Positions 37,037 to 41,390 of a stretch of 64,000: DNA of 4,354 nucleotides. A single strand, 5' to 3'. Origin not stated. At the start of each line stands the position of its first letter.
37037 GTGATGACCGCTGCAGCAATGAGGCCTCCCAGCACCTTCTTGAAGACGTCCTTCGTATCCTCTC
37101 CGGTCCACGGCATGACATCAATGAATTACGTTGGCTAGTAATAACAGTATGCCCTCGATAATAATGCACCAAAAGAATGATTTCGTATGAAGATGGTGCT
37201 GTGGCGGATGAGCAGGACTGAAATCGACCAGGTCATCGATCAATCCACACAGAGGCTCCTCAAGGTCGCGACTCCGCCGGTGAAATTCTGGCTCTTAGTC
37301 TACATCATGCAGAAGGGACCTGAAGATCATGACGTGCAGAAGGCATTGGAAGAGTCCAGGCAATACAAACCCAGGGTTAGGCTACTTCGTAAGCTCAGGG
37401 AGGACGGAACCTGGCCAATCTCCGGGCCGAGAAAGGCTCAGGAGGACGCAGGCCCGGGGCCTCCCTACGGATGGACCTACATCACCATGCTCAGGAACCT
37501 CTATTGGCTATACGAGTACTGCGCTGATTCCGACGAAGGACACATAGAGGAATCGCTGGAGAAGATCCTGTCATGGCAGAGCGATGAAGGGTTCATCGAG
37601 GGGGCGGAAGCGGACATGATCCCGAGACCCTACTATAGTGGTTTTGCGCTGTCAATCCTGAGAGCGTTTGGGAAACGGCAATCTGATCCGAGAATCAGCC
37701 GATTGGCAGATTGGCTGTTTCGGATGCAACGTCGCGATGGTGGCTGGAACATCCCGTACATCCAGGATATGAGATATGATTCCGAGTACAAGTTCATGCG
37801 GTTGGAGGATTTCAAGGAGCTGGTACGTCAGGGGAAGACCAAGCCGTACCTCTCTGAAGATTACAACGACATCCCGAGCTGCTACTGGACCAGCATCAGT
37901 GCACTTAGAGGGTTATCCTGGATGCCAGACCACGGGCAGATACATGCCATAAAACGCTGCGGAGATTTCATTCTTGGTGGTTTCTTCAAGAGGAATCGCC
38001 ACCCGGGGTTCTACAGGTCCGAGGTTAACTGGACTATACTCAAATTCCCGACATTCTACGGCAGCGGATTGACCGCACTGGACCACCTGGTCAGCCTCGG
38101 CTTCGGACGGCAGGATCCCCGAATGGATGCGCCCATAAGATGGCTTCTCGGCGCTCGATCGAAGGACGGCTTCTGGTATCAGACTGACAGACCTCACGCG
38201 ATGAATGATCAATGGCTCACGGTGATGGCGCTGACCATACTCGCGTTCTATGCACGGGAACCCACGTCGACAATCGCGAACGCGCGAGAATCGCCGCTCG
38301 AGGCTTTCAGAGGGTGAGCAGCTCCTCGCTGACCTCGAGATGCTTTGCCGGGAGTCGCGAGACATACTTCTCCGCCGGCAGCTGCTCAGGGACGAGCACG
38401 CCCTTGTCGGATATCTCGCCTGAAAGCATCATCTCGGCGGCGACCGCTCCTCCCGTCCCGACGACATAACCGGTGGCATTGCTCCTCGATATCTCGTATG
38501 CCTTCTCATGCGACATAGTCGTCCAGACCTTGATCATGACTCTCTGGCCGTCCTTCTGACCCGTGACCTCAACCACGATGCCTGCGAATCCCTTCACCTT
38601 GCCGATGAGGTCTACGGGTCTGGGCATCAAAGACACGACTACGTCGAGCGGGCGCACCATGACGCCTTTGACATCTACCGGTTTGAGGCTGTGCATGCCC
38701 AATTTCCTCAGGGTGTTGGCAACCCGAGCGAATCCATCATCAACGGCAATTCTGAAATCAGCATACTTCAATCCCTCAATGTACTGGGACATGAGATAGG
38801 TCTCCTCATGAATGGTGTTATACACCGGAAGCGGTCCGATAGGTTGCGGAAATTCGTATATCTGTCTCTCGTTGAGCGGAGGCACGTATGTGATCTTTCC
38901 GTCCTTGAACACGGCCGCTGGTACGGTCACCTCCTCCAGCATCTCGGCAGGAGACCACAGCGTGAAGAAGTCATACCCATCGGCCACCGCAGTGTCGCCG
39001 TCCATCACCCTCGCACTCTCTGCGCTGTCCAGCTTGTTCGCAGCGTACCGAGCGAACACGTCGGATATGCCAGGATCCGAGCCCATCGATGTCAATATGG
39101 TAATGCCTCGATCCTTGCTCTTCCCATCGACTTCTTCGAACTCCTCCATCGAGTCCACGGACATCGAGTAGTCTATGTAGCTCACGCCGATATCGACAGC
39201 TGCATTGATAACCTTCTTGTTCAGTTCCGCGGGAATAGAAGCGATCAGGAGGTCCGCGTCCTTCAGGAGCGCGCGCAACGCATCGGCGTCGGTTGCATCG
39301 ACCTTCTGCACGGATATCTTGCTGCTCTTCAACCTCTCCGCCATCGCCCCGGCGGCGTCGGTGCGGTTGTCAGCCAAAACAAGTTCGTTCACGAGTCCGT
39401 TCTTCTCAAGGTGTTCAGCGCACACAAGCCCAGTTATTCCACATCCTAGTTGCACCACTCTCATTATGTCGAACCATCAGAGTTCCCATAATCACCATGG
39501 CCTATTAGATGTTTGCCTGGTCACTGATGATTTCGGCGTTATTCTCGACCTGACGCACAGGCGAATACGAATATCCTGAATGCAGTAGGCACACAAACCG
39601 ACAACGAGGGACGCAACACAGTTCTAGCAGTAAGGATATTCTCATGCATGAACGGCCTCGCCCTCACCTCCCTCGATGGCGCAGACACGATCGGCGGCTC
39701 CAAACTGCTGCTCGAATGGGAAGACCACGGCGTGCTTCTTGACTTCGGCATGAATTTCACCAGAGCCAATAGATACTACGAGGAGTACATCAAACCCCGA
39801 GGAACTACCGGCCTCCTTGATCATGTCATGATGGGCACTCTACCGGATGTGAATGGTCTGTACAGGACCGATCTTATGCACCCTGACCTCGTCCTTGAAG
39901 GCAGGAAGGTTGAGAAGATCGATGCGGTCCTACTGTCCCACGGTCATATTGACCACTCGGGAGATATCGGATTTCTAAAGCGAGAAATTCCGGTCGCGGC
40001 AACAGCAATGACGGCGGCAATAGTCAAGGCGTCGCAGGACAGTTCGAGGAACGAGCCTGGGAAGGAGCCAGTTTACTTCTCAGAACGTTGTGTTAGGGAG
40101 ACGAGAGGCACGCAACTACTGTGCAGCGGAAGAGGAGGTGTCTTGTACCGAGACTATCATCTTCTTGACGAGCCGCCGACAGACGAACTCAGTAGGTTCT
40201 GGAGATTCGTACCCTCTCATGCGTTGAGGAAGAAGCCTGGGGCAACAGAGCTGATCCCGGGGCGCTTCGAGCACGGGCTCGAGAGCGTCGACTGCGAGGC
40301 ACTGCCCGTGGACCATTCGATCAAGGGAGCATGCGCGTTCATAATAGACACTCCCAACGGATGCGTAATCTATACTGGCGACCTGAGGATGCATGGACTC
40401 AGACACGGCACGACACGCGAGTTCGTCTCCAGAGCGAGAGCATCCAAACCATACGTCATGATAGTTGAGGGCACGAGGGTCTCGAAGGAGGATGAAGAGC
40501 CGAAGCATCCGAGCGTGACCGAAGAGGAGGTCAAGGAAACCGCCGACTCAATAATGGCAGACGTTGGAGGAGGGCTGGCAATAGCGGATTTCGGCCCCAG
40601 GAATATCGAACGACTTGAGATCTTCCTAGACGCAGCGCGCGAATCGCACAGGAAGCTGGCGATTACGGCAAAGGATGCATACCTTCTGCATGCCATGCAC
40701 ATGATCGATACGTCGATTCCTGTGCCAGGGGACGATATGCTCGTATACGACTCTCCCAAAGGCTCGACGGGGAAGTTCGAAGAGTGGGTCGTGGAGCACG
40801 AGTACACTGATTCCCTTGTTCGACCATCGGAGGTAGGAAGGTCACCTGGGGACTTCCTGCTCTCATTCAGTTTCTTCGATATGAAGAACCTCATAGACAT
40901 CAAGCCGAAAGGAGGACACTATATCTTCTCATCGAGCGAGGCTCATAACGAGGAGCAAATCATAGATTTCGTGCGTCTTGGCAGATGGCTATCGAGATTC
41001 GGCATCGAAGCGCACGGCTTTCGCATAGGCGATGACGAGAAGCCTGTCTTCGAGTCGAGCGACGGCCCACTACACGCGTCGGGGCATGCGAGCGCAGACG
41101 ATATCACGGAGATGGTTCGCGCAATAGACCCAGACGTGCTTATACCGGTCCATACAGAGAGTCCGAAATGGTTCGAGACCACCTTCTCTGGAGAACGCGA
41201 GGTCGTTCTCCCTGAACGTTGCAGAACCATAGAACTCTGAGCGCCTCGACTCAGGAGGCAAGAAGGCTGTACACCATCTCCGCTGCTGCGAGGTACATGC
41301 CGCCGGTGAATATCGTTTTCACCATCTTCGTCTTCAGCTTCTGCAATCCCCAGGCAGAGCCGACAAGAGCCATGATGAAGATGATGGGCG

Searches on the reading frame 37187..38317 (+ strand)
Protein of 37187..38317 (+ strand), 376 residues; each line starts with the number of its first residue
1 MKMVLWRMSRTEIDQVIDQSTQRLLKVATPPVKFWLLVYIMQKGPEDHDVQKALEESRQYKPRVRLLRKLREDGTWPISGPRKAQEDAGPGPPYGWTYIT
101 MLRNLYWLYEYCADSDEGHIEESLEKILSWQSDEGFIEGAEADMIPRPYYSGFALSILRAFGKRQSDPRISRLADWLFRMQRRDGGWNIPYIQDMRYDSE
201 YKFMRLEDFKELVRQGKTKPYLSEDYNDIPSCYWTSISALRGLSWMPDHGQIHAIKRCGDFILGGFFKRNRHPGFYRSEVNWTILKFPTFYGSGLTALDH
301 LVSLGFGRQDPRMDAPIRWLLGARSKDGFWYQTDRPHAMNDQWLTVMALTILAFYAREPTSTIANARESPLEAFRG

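Call 3: search_protein_families(library=pfam, proteins=[window:37187-38317:+], max_evalue=0.01)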
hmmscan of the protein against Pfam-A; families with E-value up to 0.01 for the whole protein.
window:37187-38317:+ (376 aa): 3 families
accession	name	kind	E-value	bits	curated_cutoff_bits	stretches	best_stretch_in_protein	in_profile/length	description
PF13243.12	SQHop_cyclase_C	-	1.7e-05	24.5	26.1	1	149-188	188-227/319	Squalene-hopene cyclase C-terminal domain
PF00432.27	Prenyltrans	-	0.0025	17.7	26.5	0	114-189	46-121/304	Prenyltransferase alpha-alpha toroid domain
PF17959.7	EF-hand_14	-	0.0035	18.1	23.7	0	156-215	24-74/90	EF-hand domain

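Call 63: search_protein_families(library=ncbifam, proteins=[window:37187-38317:+], max_evalue=0.00001)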
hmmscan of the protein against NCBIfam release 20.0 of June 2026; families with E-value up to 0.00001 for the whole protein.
window:37187-38317:+ (376 aa): 0 families

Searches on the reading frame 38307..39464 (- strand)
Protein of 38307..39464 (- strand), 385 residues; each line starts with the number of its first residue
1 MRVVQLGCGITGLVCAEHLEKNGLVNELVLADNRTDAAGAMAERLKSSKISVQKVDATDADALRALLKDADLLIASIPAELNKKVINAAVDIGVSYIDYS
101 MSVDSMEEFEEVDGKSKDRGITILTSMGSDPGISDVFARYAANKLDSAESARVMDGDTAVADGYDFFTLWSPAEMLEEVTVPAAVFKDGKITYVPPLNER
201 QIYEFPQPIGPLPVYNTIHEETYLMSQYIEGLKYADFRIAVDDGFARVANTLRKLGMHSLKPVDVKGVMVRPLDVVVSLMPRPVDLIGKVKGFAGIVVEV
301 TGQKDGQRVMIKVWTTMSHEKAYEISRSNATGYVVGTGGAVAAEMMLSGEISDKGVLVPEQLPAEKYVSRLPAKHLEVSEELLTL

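Call 3: search_protein_families(library=pfam, proteins=[window:38307-39464:-], max_evalue=0.01)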
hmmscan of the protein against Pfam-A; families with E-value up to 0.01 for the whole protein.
window:38307-39464:- (385 aa): 6 families
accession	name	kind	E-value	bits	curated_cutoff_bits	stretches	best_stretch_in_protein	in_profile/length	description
PF16653.10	Sacchrp_dh_C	-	7.6e-26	92.2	31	1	128-371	1-260/265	Saccharopine dehydrogenase C-terminal domain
PF03435.24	Sacchrp_dh_NADP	-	1.3e-15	58.3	25.1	1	3-123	1-128/129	Saccharopine dehydrogenase NADP binding domain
PF21799.2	MurD-like_N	-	4.5e-05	24.1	27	1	3-97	3-87/88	Mur ligase MurD-like, N-terminal domain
PF01118.30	Semialdhyde_dh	-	0.00025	21.9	26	1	8-102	8-99/121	Semialdehyde dehydrogenase, NAD binding domain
PF02254.24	TrkA_N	-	0.00044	21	23.8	1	6-80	4-73/116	TrkA-N domain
PF13450.12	NAD_binding_8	-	0.0015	19.2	21.9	0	7-43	3-37/68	NAD(P)-binding Rossmann-like domain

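Call 63: search_protein_families(library=ncbifam, proteins=[window:38307-39464:-], max_evalue=0.00001)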
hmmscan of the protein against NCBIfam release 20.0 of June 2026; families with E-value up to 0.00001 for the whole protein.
window:38307-39464:- (385 aa): 1 family
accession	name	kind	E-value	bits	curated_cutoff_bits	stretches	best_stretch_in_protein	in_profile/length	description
NF043000.1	carsnrspmd_synth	equivalog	6.9e-42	144.1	800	1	1-377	1-397/405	carboxynorspermidine synthase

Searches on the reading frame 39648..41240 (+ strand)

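Call 63: search_protein_families(library=ncbifam, proteins=[window:39648-41240:+], max_evalue=0.00001)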
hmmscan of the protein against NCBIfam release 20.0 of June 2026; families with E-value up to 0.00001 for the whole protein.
window:39648-41240:+ (530 aa): 3 families
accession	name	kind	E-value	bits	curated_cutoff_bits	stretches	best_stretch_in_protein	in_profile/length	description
TIGR00649.1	MG423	subfamily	5.9e-22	77.8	400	2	214-343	127-253/546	RNase J family beta-CASP ribonuclease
NF047419.1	RNase_J1_RnjA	exception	6.4e-22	78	820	1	216-341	128-249/549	ribonuclease J1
TIGR03675.1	arCOG00543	equivalog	1.8e-07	29.8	580.2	0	77-126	215-267/631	beta-CASP ribonuclease aCPSF1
